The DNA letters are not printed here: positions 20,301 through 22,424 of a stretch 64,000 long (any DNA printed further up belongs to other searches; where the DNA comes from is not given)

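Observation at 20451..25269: Three tandem paralogs of a secreted protein family with no recognisable domains: a conserved N-terminal module, a repeated aromatic-Gly motif core and a C-terminal double-Cys motif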

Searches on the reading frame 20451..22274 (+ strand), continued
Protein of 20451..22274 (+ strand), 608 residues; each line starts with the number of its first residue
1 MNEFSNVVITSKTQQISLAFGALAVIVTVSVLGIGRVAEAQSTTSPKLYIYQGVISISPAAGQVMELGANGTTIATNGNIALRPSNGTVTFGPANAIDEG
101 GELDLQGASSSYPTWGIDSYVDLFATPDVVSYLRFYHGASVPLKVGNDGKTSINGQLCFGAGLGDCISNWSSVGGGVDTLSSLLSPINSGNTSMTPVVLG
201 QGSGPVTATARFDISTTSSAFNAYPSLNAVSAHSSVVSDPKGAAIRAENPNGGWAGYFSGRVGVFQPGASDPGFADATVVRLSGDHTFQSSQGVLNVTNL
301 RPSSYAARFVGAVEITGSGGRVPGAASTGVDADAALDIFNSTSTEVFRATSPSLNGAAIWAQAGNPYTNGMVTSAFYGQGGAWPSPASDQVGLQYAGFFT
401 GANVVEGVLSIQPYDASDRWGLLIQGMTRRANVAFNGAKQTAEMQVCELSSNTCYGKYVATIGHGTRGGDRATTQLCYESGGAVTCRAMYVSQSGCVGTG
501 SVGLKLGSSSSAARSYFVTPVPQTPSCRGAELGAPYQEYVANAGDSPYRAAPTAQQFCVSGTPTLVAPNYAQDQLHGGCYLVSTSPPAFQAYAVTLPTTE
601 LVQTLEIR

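Call 59: find_encoding_contigs(protein=P0013, flank=8000, max_places=3)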
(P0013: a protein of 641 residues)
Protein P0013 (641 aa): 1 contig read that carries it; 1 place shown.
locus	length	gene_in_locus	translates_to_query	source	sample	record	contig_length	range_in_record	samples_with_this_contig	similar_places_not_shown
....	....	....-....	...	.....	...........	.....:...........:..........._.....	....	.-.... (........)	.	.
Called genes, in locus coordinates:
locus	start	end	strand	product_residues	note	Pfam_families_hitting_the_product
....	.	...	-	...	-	?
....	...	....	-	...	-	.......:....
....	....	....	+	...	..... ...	-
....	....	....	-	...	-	-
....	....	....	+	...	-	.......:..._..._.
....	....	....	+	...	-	?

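Call 85: list_cluster_members(proteins=[P0051, P0054, P0070, P0079, P0046, P0059, P0018, P0021, P0012, P0032])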
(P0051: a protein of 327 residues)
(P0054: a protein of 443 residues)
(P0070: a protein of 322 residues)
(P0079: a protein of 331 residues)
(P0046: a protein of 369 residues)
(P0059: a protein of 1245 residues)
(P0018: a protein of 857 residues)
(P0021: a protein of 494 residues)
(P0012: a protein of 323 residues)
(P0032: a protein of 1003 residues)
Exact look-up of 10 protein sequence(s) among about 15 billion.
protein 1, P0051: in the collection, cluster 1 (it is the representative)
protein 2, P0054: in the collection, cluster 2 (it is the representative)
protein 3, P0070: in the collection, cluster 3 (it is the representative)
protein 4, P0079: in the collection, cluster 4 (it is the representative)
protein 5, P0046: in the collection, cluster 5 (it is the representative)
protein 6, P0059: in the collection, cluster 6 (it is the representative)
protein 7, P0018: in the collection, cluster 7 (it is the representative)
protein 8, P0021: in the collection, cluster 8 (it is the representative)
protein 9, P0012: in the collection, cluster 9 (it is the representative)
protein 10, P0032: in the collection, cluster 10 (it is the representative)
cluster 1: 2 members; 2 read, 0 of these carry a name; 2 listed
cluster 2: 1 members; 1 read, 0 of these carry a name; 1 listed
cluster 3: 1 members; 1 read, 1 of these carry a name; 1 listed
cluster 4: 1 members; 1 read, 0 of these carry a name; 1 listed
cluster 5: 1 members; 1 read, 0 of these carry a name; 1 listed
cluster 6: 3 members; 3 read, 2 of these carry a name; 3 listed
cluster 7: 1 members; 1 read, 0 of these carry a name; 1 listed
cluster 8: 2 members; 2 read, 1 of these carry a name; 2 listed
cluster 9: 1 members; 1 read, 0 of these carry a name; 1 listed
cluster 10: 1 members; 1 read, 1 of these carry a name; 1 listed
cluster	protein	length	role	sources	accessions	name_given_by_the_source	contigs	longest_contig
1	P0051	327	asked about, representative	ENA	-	-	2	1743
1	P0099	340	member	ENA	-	-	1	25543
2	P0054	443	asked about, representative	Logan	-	-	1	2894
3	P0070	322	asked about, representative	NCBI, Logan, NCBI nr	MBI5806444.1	hypothetical protein HZA73_10435 [candidate division TA06 bacterium] | hypothetical protein [candidate division TA06 bacterium]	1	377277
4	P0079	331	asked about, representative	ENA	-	-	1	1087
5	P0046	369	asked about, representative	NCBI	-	-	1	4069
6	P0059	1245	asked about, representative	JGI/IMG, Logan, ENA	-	-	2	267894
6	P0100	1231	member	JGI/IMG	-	hypothetical protein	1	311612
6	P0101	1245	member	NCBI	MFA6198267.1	MAG: hypothetical protein WC734_03900 [Patescibacteria group bacterium]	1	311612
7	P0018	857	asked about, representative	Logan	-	-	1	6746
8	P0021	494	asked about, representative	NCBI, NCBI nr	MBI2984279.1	MAG: hypothetical protein HYY50_01510 [Candidatus Kerfeldbacteria bacterium] | hypothetical protein [Candidatus Kerfeldbacteria bacterium]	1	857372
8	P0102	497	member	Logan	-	-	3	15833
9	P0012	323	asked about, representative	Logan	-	-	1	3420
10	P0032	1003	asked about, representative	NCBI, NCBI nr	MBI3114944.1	MAG: hypothetical protein HYZ09_00420 [Candidatus Kerfeldbacteria bacterium] | hypothetical protein [Candidatus Kerfeldbacteria bacterium]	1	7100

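Call 91: search_dna_similar(query=P0042, collection=phages, mode=protein, max_evalue=1, max_rows=15)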
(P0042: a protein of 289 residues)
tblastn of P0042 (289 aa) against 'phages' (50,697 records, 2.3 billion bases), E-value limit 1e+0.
Records with a match: 19; places in all: 21; records where one place covers at least 80% of the query: 0.
Best place of each record, by identity: 60-80% 7; <60% 12.
By first word of the organism name: Vibrio 6; Cellulophaga 5; Sinorhizobium 2; uncultured 2; Roseobacter 1; Synechococcus 1; Cyanophage 1; Parabacteroides 1.
By host as written in the record: - 5; Sinorhizobium meliloti 2; Cellulophaga baltica #17 2; Cellulophaga baltica NN016038 2; Vibrio natriegens HER1138 2; Rhodobacteraceae bacterium FZCC0012 1; Synechococcus sp. CRE1902 1; Vibrio natriegens Vmax (CCTCC PV 2024008) 1; and 3 more.
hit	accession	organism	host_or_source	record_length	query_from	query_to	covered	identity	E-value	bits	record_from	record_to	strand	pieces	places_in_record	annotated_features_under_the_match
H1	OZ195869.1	Vibrio phage D254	Seawater and oysters mix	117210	223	278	19%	47.2%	4e-2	81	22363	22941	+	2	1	hypothetical protein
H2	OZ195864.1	Vibrio phage D260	Seawater and oysters mix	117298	223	278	19%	47.2%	4e-2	81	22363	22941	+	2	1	hypothetical protein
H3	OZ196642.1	Vibrio phage D51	Seawater and oysters mix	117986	223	278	19%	47.2%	4e-2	81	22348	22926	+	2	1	hypothetical protein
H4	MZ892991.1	Roseobacter phage CRP-603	Rhodobacteraceae bacterium FZCC0012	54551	197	252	19%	40.0%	1e-1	40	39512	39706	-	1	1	putative tail fiber protein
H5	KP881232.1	Sinorhizobium phage phiM9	Sinorhizobium meliloti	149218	227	289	22%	35.1%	3e-2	42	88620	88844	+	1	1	tail collar domain protein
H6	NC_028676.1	Sinorhizobium phage phiM9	Sinorhizobium meliloti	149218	227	289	22%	35.1%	3e-2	42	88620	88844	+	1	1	tail fiber protein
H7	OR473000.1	Synechococcus phage S-CREM2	Synechococcus sp. CRE1902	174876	232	275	15%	43.2%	5e-1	38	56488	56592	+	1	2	long tail fiber protein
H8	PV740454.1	Vibrio phage CZ01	Vibrio natriegens Vmax (CCTCC PV ...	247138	227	252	9%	65.4%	7e-2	40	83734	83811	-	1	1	long tail fiber protein distal subunit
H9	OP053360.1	Cyanophage S-TIM66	Synechococcus sp. CC9605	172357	227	252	9%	65.4%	2e-1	39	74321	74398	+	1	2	virion structural protein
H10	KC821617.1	Cellulophaga phage phi17:1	Cellulophaga baltica #17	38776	223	251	10%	58.6%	8e-1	37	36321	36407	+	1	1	phage tail protein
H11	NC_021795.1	Cellulophaga phage phi17:1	Cellulophaga baltica #17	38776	223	251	10%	58.6%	8e-1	37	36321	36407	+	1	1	tail protein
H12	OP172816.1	Parabacteroides phage PD691P3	Parabacteroides distasonis DA691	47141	231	258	10%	60.7%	2e-1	39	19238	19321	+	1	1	hypothetical protein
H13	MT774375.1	uncultured phage cr50_1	human feces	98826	227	251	9%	64.0%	3e-1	39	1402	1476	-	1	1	none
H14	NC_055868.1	uncultured phage cr50_1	human feces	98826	227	251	9%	64.0%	3e-1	39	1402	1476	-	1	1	none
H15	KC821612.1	Cellulophaga phage phi40:1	Cellulophaga baltica NN015840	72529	223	252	10%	53.3%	3e-1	39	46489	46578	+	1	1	peptidase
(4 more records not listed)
